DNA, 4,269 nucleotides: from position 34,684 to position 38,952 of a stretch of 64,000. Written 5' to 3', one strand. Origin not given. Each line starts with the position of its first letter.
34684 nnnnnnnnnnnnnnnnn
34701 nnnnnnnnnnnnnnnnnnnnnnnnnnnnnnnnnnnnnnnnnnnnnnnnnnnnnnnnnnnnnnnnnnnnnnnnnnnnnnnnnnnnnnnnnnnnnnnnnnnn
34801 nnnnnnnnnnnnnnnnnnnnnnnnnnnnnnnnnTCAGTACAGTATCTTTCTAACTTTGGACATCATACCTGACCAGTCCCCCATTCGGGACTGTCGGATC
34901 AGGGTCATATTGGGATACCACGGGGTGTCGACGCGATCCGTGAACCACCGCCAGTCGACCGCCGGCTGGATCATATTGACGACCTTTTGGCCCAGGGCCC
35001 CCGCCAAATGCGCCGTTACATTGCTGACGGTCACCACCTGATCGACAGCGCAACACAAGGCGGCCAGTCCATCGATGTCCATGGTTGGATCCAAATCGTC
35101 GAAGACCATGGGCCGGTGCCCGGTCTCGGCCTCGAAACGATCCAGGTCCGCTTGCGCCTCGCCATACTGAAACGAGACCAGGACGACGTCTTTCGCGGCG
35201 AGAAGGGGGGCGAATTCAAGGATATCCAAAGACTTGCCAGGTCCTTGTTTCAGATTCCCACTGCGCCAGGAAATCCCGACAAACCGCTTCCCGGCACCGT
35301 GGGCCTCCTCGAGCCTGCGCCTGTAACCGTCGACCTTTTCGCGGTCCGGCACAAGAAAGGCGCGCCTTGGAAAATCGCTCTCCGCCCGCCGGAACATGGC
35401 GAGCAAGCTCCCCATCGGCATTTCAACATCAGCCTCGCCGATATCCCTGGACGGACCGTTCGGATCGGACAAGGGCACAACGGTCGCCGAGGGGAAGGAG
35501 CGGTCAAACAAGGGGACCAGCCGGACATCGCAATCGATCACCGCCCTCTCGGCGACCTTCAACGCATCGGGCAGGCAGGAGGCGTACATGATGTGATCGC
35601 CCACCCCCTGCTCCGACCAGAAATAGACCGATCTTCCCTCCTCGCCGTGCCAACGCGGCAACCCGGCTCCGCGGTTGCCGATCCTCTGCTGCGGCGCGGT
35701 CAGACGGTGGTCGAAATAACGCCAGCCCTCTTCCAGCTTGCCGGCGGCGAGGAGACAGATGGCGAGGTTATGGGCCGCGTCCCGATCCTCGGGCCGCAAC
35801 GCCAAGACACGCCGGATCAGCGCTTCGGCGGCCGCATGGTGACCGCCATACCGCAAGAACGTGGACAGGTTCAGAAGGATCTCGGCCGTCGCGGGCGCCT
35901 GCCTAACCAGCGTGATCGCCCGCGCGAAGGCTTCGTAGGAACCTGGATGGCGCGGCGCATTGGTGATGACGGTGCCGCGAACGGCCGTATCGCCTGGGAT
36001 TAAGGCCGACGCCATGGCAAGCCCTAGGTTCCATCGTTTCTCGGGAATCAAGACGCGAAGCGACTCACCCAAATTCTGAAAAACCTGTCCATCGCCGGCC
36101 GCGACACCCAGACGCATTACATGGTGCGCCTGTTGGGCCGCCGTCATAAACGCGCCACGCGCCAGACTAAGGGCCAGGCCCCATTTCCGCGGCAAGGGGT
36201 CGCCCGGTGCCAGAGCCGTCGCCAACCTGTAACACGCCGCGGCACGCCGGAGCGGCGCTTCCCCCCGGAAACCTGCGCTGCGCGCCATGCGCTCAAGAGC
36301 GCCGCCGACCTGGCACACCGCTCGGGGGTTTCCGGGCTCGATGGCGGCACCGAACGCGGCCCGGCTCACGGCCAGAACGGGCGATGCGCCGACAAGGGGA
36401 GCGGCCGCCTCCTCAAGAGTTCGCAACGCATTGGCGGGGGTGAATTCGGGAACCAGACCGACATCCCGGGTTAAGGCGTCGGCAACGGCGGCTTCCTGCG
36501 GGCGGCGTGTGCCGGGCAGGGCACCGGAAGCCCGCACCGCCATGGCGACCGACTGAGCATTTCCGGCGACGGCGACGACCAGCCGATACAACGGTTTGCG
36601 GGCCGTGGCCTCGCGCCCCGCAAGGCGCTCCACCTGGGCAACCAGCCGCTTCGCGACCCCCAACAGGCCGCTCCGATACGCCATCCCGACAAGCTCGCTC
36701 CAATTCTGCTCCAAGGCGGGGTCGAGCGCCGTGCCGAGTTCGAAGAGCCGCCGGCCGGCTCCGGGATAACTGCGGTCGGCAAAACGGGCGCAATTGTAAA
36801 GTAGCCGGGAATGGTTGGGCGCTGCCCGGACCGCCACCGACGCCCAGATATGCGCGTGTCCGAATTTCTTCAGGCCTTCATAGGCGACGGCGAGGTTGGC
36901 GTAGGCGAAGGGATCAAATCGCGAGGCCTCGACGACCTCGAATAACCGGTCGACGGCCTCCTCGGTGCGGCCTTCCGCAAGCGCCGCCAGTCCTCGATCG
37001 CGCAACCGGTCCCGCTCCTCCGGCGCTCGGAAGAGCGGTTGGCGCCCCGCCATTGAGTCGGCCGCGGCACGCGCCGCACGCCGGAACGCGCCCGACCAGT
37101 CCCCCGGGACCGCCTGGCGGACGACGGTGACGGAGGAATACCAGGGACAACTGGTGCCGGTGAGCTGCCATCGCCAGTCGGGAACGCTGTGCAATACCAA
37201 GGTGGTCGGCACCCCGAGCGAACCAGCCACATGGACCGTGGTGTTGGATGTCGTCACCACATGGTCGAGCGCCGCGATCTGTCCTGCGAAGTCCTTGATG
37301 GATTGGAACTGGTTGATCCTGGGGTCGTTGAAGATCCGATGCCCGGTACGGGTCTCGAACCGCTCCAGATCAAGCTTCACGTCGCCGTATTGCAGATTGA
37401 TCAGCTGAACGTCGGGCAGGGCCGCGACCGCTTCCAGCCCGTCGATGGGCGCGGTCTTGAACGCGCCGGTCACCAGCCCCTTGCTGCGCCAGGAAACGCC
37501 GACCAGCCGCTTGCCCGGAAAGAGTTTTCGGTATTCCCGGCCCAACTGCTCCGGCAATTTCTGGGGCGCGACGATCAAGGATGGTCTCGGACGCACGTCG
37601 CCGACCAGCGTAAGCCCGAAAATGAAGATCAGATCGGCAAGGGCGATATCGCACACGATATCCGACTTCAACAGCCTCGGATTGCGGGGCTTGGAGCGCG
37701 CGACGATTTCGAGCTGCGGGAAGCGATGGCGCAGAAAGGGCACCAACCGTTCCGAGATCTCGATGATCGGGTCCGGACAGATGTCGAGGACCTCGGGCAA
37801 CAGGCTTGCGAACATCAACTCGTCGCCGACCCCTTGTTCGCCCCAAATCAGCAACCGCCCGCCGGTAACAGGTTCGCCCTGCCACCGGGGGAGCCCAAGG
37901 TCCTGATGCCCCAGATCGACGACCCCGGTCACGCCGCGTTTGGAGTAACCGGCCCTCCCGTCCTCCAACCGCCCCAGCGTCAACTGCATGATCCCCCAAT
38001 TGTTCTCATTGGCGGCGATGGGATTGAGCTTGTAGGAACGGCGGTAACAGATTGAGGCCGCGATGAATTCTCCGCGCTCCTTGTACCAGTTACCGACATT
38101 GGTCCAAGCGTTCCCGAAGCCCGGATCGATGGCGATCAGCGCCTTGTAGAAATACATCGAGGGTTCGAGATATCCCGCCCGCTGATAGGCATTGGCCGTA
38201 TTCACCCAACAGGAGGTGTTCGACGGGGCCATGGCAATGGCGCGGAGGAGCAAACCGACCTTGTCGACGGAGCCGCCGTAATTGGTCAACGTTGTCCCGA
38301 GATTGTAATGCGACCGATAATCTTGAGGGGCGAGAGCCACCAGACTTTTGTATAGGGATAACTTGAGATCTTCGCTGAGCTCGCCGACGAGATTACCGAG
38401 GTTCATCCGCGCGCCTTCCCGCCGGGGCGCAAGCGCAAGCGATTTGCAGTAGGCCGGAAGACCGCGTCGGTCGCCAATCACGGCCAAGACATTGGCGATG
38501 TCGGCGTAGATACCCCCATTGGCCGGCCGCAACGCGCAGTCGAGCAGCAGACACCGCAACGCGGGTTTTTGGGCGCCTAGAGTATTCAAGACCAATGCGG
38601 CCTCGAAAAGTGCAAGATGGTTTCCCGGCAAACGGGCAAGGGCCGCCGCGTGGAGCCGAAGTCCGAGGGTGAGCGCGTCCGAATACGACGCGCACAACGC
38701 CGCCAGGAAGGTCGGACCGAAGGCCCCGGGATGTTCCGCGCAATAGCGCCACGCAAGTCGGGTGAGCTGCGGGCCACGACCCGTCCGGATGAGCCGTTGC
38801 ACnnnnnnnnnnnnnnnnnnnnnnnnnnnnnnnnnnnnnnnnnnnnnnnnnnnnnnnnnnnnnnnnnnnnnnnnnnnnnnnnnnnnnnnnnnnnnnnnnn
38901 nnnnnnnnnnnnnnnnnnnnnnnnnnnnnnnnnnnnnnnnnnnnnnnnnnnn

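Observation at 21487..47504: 26-kb co-directional array linking a giant RTX protein, TPR-glycosyltransferases, a T1SS pair and glycan biosynthesis genes, with translational coupling of the T1SS to kpsF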

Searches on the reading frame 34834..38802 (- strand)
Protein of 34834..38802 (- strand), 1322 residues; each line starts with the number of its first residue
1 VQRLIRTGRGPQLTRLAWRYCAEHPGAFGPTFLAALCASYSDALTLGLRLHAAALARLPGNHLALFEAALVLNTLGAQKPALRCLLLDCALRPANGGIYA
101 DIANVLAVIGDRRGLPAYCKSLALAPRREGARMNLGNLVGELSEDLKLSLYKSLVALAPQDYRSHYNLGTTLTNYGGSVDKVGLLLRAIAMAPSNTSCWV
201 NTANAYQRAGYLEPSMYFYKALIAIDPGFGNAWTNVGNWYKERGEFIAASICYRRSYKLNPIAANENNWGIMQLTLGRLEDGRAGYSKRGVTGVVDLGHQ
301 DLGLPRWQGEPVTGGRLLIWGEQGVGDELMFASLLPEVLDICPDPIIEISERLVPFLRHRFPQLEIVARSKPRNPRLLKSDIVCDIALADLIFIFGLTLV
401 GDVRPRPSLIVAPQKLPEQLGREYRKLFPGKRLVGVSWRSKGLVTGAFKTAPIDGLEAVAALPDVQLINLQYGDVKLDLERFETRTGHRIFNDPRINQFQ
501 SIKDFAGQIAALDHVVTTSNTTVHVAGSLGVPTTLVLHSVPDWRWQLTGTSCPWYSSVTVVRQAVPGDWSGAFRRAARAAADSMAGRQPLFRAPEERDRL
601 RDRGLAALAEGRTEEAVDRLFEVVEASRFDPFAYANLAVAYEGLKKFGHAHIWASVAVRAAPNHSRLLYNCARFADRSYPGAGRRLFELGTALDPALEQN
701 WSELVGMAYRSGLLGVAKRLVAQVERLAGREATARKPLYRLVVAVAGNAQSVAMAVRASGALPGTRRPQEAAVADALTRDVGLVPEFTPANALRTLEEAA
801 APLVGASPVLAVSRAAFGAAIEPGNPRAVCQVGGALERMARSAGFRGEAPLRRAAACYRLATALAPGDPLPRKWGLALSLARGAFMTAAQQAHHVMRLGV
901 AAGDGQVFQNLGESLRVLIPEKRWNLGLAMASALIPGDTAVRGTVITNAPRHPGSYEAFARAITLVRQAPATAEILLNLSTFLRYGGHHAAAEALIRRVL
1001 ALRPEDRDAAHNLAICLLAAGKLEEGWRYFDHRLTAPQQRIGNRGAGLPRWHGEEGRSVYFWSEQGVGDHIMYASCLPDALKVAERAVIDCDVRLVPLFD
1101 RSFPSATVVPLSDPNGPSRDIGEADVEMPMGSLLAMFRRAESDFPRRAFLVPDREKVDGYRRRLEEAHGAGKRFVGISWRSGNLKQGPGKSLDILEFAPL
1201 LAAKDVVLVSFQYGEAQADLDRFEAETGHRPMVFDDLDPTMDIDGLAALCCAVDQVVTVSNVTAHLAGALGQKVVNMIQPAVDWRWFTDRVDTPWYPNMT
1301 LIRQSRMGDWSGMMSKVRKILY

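Call 4: search_protein_families(library=pfam, proteins=[window:34834-38802:-])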
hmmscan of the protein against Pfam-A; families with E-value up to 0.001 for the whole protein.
window:34834-38802:- (1322 aa): 6 families
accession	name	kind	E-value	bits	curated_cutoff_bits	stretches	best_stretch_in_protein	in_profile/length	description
PF13431.12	TPR_17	-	1.9e-13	50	24.4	0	150-178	1-29/34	Tetratricopeptide repeat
PF07719.23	TPR_2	-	2.3e-11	43.3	27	0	231-261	2-32/34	Tetratricopeptide repeat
PF13181.12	TPR_8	-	2.7e-06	27.5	25.7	0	232-261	3-32/34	Tetratricopeptide repeat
PF14559.12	TPR_19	-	1.2e-05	26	25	1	987-1025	5-43/68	Tetratricopeptide repeat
PF13424.12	TPR_12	-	8.1e-05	23.2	30.1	0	955-1004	22-76/77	Tetratricopeptide repeat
PF14561.12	TPR_20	-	0.00027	21.6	25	0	579-628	4-53/90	Tetratricopeptide repeat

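Call 14: search_protein_families(library=ncbifam, proteins=[window:34834-38802:-], max_evalue=0.01)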
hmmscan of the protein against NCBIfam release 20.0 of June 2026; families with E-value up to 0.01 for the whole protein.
window:34834-38802:- (1322 aa): 8 families
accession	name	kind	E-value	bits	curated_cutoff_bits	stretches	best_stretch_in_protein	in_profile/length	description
NF040959.1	MamA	equivalog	5.2e-11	42.4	200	0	149-259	92-202/204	magnetosome protein MamA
TIGR02917.1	PEP_TPR_lipo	equivalog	8.3e-08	30.6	312.2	0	117-262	487-633/899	XrtA/PEP-CTERM system TPR-repeat protein PrsT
TIGR02521.1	type_IV_pilW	equivalog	4e-06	26.5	154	0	185-254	54-123/234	type IV pilus biogenesis/stability protein PilW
NF033762.1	social_mot_Tgl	equivalog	2.6e-05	23.7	225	0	201-287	141-228/252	social motility TPR repeat lipoprotein Tgl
NF008520.0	PRK11447.1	equivalog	3.2e-05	21.9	858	0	960-1026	590-656/1157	cellulose synthase complex outer membrane protein BcsC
NF033920.0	C39_PA2778_fam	equivalog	0.00026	20.5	150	0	188-260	182-254/255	PA2778 family cysteine peptidase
NF052415.1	T3SS_chap_SctY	equivalog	0.00082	19.9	70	0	982-1035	16-68/106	type III secretion apparatus assembly chaperone SctY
TIGR03939.1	PGA_TPR_OMP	equivalog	0.0027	16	366.65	0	957-1023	413-479/800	poly-beta-1,6 N-acetyl-D-glucosamine export porin PgaA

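Call 15: search_solved_structures(query=window:34834-38802:-, max_evalue=0.01)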
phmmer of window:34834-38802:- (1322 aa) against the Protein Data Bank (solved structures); distinct sequences matched with E-value up to 0.01: 52.
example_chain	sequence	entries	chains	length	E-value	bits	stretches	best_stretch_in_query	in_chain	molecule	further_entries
9qhb_A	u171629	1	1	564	3.4e-56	193.9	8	166-265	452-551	Engineered tetratricopeptide repeat protein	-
9qhc_A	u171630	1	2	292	8.4e-30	106.5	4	187-265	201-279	Engineered tetratricopeptide repeat protein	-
8bu0_A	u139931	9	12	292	5.5e-29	103.8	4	187-266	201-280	Consensus tetratricopeptide repeat protein | Crystal structure of an 8-repeat consensus TPR superhelix with Zinc. | Monomer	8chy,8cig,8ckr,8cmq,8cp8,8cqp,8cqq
7ntf_A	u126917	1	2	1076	4.8e-27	97.3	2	77-281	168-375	Isoform 1 of UDP-N-acetylglucosamine--peptide N-acetylglucosaminyltransferase 110 kDa subu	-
7yeh_B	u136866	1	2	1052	5.9e-27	97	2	77-282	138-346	UDP-N-acetylglucosamine--peptide N-acetylglucosaminyltransferase 110 kDa subunit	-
7yea_A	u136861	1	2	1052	6e-27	97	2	77-282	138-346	UDP-N-acetylglucosamine--peptide N-acetylglucosaminyltransferase 110 kDa subunit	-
1w3b_A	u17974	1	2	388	4.8e-24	87.4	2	76-282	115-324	UDP-N-ACETYLGLUCOSAMINE--PEPTIDE N-ACETYLGLUCOSAMINYLTRANSFERASE 110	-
6eou_A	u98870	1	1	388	9.5e-24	86.4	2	75-282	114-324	UDP-N-acetylglucosamine--peptide N-acetylglucosaminyltransferase 110 kDa subunit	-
8ch0_A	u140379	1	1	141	5.5e-15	57.4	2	186-261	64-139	Consensus tetratricopeptide repeat protein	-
2fo7_A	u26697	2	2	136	1.4e-14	56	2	187-261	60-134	SYNTHETIC CONSENSUS TPR PROTEIN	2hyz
9gzg_A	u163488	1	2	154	7.3e-13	50.3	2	186-266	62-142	Engineered CTPR protein with glutamic acids for conductivity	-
7obi_A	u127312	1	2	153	3.4e-12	48.1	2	187-273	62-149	CTPR-rv4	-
1na0_A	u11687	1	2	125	4.9e-12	47.6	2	190-261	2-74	designed protein CTPR3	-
6vfj_B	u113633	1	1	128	7e-12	47.1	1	188-265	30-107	I53_dn5B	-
7kna_A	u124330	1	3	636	4.5e-11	44.4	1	159-265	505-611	Hemagglutinin,I53_dn5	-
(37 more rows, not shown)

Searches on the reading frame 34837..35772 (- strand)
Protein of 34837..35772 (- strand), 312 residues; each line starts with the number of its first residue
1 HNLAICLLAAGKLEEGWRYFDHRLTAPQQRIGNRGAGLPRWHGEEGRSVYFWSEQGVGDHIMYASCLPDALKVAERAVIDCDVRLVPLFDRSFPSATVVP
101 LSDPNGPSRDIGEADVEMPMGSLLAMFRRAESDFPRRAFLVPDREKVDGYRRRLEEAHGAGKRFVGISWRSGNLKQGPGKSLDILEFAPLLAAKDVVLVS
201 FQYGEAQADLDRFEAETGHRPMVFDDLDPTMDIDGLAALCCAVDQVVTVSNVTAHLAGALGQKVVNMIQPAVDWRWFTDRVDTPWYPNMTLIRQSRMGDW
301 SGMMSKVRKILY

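Call 18: search_protein_families(library=pfam, max_evalue=1, proteins=[window:34837-35772:-])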
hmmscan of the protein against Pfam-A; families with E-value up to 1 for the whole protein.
seq(312 aa): 1 family
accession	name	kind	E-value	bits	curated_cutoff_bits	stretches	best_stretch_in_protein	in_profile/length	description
PF01075.23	Glyco_transf_9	-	0.028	14.2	22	1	204-267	145-208/247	Glycosyltransferase family 9 (heptosyltransferase)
